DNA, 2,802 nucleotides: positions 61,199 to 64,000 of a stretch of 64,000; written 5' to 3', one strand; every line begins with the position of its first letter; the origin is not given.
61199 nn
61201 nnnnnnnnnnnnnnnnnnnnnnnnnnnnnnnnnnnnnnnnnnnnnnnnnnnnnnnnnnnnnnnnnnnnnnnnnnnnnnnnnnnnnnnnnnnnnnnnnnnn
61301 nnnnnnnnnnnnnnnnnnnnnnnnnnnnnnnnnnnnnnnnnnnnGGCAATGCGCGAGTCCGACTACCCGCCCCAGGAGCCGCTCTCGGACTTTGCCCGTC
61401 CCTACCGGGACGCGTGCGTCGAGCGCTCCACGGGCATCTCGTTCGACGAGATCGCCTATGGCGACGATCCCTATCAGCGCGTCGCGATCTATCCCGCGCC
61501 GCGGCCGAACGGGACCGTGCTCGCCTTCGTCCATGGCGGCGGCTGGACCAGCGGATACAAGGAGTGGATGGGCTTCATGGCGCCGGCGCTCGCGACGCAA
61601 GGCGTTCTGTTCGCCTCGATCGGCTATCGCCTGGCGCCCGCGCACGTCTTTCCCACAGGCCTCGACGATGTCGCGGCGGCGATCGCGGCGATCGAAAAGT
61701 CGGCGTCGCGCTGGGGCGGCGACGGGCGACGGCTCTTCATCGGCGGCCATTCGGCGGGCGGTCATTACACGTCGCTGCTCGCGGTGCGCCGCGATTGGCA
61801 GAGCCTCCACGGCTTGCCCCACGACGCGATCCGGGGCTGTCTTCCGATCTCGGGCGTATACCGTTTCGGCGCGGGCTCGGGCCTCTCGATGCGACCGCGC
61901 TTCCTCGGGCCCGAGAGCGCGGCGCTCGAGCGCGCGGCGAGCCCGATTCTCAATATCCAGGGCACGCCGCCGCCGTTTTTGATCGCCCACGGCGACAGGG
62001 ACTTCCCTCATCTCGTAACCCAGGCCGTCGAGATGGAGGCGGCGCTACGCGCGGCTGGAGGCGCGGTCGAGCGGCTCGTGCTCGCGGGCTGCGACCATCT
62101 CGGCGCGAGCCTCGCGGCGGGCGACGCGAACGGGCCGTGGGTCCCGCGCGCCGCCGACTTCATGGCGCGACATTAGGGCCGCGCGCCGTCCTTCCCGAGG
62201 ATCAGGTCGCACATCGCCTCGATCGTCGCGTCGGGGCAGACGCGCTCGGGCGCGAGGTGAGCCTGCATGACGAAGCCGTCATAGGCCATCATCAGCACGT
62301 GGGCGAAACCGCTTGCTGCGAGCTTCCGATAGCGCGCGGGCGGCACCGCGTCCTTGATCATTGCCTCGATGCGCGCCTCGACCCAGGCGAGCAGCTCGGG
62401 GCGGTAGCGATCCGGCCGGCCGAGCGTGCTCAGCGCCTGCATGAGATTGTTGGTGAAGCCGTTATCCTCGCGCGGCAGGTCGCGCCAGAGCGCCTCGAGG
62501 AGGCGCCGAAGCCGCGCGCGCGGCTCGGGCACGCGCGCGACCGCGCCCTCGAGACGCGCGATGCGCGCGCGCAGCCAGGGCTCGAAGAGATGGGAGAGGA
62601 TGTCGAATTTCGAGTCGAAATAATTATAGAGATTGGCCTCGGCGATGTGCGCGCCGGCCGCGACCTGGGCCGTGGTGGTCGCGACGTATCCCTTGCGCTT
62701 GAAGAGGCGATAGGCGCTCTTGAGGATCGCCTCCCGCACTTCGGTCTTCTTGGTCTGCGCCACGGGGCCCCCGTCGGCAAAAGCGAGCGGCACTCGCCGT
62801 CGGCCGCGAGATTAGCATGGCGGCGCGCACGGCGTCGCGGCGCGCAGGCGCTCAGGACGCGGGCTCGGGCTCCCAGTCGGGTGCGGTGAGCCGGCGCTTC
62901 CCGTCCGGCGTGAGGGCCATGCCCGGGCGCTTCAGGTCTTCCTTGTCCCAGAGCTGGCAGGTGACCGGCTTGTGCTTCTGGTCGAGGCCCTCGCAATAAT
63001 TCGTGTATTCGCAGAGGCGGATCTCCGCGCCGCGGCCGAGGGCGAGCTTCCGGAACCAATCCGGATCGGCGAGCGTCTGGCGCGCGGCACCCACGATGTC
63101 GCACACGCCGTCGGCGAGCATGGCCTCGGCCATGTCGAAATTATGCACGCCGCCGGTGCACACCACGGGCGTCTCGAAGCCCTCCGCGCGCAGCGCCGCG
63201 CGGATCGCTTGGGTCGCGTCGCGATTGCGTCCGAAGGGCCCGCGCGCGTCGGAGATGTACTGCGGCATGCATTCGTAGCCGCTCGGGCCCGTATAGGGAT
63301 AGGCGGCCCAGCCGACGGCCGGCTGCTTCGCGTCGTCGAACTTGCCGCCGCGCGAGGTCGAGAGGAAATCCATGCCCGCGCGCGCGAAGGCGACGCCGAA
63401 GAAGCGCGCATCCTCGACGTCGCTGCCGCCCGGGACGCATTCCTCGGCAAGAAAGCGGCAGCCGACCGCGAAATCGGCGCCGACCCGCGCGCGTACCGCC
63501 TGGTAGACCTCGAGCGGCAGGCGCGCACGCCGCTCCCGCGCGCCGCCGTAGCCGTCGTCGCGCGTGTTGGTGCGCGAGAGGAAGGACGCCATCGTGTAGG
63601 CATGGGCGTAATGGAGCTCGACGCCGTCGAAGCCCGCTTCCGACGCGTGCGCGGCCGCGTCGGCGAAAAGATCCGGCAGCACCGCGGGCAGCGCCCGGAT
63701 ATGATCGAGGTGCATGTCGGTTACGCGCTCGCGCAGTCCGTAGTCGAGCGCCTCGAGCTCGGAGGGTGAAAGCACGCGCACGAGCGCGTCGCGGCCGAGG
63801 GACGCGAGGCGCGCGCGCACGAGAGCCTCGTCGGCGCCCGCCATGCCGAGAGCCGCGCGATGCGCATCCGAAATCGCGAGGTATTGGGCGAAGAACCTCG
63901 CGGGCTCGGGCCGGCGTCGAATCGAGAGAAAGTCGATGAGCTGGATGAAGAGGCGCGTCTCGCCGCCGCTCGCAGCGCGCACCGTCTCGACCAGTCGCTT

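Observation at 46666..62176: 15.5-kb co-directional N-heterocycle-type catabolic array: two XDH-family Mo-hydroxylase sets, LivK-type ABC importer, two formamidase-like hydrolases, a NicX-like protein and a CoxG-like protein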

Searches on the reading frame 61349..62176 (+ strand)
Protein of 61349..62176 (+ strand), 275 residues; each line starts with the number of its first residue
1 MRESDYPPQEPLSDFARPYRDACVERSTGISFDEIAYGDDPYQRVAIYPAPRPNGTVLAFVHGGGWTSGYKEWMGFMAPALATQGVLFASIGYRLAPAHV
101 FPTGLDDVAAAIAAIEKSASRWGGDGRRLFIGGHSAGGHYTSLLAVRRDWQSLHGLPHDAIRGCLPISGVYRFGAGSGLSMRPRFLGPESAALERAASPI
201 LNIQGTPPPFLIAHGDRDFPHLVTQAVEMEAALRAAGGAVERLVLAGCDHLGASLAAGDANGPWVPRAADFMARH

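Call 9: search_protein_families(library=pfam, proteins=[window:61349-62176:+], max_evalue=1)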
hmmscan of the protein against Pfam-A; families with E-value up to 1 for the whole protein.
window:61349-62176:+ (275 aa): 6 families
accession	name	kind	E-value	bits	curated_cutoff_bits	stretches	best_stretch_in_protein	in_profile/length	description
PF20434.5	BD-FAE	-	2.6e-23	83.1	26.8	2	56-153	14-115/215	BD-FAE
PF07859.19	Abhydrolase_3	-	1.5e-21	77.6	25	1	59-250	2-206/210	alpha/beta hydrolase fold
PF00135.34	COesterase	-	5.9e-09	35.8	27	1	53-151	100-207/515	Carboxylesterase family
PF00326.27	Peptidase_S9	-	1.7e-07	31.4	22.6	1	106-274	43-208/213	Prolyl oligopeptidase family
PF20408.4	Abhydrolase_11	-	0.011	15.9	27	1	57-151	4-100/193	Alpha/beta hydrolase domain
PF12146.15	Hydrolase_4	-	0.034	13.9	27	1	60-148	9-97/239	Serine aminopeptidase, S33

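Call 32: search_solved_structures(query=window:61349-62176:+, max_evalue=0.001)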
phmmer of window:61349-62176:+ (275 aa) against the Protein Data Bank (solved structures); distinct sequences matched with E-value up to 0.001: 110 (the best 60 are shown).
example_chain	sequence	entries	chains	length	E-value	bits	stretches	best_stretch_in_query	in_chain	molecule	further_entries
4zrs_A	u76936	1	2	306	4.4e-19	72.3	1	34-258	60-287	Esterase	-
8q03_C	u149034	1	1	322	6.1e-14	55.4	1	50-156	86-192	ORF30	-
8q03_A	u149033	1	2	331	6.9e-14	55.2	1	50-156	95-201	ORF30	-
7b4q_A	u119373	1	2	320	8e-14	55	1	39-146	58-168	Lipase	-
5jd5_A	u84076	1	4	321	2.6e-13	53.3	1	49-156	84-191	MGS-MilE3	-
6nkf_A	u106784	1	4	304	8e-13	51.7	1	58-155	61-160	Lip_vut4, C3L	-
4ypv_A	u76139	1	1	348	1e-12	51.3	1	56-144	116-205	Est8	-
7wol_A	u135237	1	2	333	1.3e-12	51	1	40-146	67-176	Lipase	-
6k34_B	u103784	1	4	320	2.9e-12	49.9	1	46-146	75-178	Lipase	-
9n8r_A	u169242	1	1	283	3.7e-12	49.5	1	34-252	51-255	Lipase 1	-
1qz3_A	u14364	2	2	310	1.1e-11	47.9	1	53-147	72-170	CARBOXYLESTERASE EST2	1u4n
1evq_A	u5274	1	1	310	1.4e-11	47.7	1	53-148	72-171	SERINE HYDROLASE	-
9ju4_A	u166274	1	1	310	1.7e-11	47.4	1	53-148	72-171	Alpha/beta hydrolase fold-3 domain protein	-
6i8d_A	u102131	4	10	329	1.7e-11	47.4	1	57-144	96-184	EH1AB1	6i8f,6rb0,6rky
6aae_A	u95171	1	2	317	2e-11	47.1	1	54-150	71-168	Esterase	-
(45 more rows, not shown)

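Call 86: search_protein_families(library=ncbifam, proteins=[window:61349-62176:+], max_evalue=0.00001)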
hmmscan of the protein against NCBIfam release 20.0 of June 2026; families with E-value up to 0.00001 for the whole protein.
window:61349-62176:+ (275 aa): 11 families
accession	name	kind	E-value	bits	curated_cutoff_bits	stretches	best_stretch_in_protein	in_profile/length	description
NF058653.1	LipP1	equivalog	2.3e-18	66.1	350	1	49-145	65-162/300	LipP1 family hormone-sensitive lipase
NF058665.1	HaHSL_fam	equivalog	3e-17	62.9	320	1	16-235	26-231/260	hormone-sensitive lipase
NF052354.1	EstLipQMycob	equivalog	8.9e-17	60.8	700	1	54-239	164-362/418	esterase LipQ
NF033149.0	CHL_hydrolase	equivalog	1.6e-14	53.5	500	1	55-148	75-169/310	chloramphenicol hydrolase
NF058651.1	GESAG_HSLs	subfamily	1.8e-11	43.7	430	1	46-147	58-156/296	GESAG motif subfamily hormone-sensitive lipase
NF058649.1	GTSAG_HSLs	subfamily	1.3e-10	41.2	380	1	53-149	89-179/312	GTSAG motif subfamily hormone-sensitive lipase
NF041902.1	pecacetest_PaeX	equivalog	1.5e-09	37.3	550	1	21-147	41-171/318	pectin acetylesterase PaeX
NF042968.1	AcxylEst_AxeA1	equivalog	2.3e-09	36.1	700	1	37-250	30-242/459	acetylxylan esterase AxeA1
NF007547.0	PRK10162.1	equivalog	4.2e-09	35.8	389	1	48-171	77-198/321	acetyl esterase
NF058650.1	GCSAG_HSLs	subfamily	5.6e-08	32.7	410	1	51-142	81-168/314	GCSAG motif subfamily hormone-sensitive lipase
NF050058.1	e_dPHAscl_type1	hypoth_equivalog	8.1e-06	25.5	150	0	104-219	81-190/276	extracellular catalytic domain type 1 short-chain-length polyhydroxyalkanoate depolymerase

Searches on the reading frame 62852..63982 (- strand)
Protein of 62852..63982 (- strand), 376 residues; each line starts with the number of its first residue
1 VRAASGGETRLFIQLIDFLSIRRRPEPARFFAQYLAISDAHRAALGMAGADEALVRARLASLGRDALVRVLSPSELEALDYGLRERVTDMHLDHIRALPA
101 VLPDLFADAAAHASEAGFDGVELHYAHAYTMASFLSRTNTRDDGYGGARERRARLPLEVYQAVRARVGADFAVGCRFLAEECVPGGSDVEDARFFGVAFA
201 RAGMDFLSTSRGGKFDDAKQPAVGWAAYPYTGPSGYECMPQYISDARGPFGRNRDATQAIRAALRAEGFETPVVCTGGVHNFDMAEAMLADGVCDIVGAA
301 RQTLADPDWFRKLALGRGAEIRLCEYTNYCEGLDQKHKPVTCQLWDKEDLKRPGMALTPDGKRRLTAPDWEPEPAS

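Call 9: search_protein_families(library=pfam, proteins=[window:62852-63982:-], max_evalue=1)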
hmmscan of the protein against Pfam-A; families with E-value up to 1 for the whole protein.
window:62852-63982:- (376 aa): 1 family
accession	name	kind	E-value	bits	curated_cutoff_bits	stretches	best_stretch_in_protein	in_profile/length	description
PF00724.26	Oxidored_FMN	-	2.8e-30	106.2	27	1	105-317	153-339/342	NADH:flavin oxidoreductase / NADH oxidase family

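Call 86: search_protein_families(library=ncbifam, proteins=[window:62852-63982:-], max_evalue=0.00001)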
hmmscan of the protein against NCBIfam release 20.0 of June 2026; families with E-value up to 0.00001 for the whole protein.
window:62852-63982:- (376 aa): 8 families
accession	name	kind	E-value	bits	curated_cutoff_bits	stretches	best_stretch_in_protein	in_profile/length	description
TIGR03997.1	mycofact_OYE_2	equivalog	2.2e-38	132.1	793.15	2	103-212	141-252/645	mycofactocin system FadH/OYE family oxidoreductase 2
NF006101.0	PRK08255.1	equivalog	2.2e-32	112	1078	1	103-224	550-671/768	bifunctional salicylyl-CoA 5-hydroxylase/oxidoreductase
NF041087.1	bile_acid_BaiCD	equivalog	9.1e-32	110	825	1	103-325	141-340/642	bile acid Fe-S flavoenzyme BaiCD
NF045592.1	bili_reduct_N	equivalog_domain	1.4e-25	90.3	425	2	270-343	287-361/363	bilirubin reductase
NF045599.1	bili_reduct_long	exception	4.3e-21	74.8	750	2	269-344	287-363/641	bilirubin reductase, long form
NF007899.0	PRK10605.1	subfamily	1.3e-20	74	403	1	97-177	156-235/365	N-ethylmaleimide reductase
TIGR03996.1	mycofact_OYE_1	hypoth_equivalog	8.1e-19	67.6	627.9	2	104-216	140-250/633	mycofactocin system FadH/OYE family oxidoreductase 1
NF010047.0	PRK13523.1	equivalog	1.4e-18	67.1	431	1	105-214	145-253/339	NADPH dehydrogenase NamA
